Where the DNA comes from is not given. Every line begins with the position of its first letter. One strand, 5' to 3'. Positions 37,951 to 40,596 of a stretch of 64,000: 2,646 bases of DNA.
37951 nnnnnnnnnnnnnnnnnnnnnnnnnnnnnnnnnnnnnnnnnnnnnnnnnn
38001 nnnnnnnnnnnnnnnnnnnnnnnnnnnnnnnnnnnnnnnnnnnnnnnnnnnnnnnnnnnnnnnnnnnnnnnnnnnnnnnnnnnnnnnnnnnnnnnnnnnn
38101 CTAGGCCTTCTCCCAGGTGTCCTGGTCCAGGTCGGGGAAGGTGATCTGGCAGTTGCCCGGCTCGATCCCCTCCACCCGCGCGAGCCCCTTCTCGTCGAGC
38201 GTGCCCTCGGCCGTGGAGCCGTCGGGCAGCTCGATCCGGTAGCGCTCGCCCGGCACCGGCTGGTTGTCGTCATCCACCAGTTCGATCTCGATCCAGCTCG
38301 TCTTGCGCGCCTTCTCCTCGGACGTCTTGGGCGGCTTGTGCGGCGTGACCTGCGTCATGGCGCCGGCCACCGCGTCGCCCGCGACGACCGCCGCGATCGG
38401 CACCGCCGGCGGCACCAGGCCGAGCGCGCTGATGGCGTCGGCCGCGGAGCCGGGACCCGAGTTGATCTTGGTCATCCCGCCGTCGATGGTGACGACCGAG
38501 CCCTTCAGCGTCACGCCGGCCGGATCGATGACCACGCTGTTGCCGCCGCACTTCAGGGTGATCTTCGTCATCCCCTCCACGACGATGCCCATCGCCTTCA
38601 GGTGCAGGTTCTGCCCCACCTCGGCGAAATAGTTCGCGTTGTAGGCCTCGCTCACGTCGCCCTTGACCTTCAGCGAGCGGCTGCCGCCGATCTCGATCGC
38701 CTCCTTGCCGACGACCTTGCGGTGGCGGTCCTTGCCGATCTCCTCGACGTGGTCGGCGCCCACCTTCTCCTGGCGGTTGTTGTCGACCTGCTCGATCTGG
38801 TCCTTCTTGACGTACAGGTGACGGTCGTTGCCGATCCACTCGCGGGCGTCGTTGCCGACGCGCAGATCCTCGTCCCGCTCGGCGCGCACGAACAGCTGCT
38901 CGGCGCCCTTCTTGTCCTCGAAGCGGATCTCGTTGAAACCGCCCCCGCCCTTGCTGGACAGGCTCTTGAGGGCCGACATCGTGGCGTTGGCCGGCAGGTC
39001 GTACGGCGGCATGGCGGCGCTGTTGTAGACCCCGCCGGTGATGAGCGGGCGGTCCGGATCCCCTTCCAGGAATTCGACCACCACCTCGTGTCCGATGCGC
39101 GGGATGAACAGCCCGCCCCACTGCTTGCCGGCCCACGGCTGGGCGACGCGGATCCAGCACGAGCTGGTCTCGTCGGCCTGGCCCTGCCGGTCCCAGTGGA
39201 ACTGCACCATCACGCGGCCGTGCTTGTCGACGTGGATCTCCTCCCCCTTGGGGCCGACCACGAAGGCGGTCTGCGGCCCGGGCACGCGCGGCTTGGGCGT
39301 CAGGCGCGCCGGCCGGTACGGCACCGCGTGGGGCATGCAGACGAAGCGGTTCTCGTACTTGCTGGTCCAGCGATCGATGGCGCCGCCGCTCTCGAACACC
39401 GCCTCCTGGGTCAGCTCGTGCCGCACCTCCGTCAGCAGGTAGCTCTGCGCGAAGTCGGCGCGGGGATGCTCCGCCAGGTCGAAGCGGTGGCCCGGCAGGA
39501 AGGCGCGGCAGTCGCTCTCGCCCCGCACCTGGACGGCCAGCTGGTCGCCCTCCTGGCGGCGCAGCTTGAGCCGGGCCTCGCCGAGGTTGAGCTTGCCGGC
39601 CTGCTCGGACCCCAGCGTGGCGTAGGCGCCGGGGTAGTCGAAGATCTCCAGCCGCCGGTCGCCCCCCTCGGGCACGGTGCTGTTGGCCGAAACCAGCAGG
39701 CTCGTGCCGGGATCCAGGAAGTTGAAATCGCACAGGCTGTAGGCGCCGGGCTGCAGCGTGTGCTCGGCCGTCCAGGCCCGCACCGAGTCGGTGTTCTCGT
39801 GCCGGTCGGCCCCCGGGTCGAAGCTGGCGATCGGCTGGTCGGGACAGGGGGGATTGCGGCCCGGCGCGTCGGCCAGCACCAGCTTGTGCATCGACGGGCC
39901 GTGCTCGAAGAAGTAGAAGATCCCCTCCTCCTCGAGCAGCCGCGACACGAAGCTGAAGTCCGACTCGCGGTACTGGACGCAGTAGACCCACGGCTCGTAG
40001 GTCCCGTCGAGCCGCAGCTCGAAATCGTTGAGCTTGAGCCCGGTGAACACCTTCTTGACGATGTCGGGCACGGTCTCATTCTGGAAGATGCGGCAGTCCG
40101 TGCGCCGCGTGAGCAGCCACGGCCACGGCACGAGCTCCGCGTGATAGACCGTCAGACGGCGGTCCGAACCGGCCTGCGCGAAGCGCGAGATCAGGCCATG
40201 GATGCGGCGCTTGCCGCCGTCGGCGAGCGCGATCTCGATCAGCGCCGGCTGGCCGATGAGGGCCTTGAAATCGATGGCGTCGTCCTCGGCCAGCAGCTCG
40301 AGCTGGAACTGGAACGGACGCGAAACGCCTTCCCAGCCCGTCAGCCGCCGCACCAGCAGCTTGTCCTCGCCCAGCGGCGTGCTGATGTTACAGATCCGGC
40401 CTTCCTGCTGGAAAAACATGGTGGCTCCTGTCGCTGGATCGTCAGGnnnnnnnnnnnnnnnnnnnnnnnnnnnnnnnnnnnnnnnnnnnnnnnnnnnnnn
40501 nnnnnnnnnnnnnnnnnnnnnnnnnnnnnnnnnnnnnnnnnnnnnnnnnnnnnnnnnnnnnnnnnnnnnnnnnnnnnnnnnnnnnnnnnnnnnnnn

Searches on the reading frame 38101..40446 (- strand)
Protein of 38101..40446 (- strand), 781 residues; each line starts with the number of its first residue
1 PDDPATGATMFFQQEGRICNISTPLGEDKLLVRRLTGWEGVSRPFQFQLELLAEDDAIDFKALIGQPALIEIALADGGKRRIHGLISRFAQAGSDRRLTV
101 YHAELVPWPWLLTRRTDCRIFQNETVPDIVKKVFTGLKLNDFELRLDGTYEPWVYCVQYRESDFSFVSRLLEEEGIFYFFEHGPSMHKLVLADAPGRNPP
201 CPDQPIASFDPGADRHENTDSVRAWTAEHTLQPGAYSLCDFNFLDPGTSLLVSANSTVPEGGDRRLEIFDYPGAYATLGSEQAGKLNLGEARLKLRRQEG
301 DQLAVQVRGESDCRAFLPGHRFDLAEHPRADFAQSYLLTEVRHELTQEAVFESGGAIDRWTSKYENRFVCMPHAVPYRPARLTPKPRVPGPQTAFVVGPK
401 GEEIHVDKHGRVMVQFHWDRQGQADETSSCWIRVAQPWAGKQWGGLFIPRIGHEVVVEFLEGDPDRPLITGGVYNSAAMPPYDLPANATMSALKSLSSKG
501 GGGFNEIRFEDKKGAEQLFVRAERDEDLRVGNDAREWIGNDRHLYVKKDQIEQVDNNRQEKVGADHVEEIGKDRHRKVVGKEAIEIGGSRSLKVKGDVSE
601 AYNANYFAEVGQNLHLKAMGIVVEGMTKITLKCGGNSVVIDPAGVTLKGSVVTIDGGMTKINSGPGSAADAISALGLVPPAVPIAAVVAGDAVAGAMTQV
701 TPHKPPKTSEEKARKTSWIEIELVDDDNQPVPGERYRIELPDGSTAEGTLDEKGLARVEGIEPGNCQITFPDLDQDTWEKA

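Call 42: search_protein_families(library=pfam, proteins=[window:38101-40446:-], max_evalue=0.0001)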
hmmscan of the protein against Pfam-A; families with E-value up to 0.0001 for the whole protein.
window:38101-40446:- (781 aa): 3 families
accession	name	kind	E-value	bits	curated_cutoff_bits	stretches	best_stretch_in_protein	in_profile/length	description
PF05954.17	Phage_GPD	-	4.7e-96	322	30.1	1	39-348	2-304/305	Phage tail baseplate hub (GPD)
PF22178.3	Gp5_trimer_C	-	1.2e-34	119.3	30.9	1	491-597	1-107/112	Bacteriophage T4 gp5 C-terminal trimerisation domain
PF04717.18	Phage_base_V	-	1.2e-16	61.3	23.8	1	406-474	11-75/75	Type VI secretion system/phage-baseplate injector OB domain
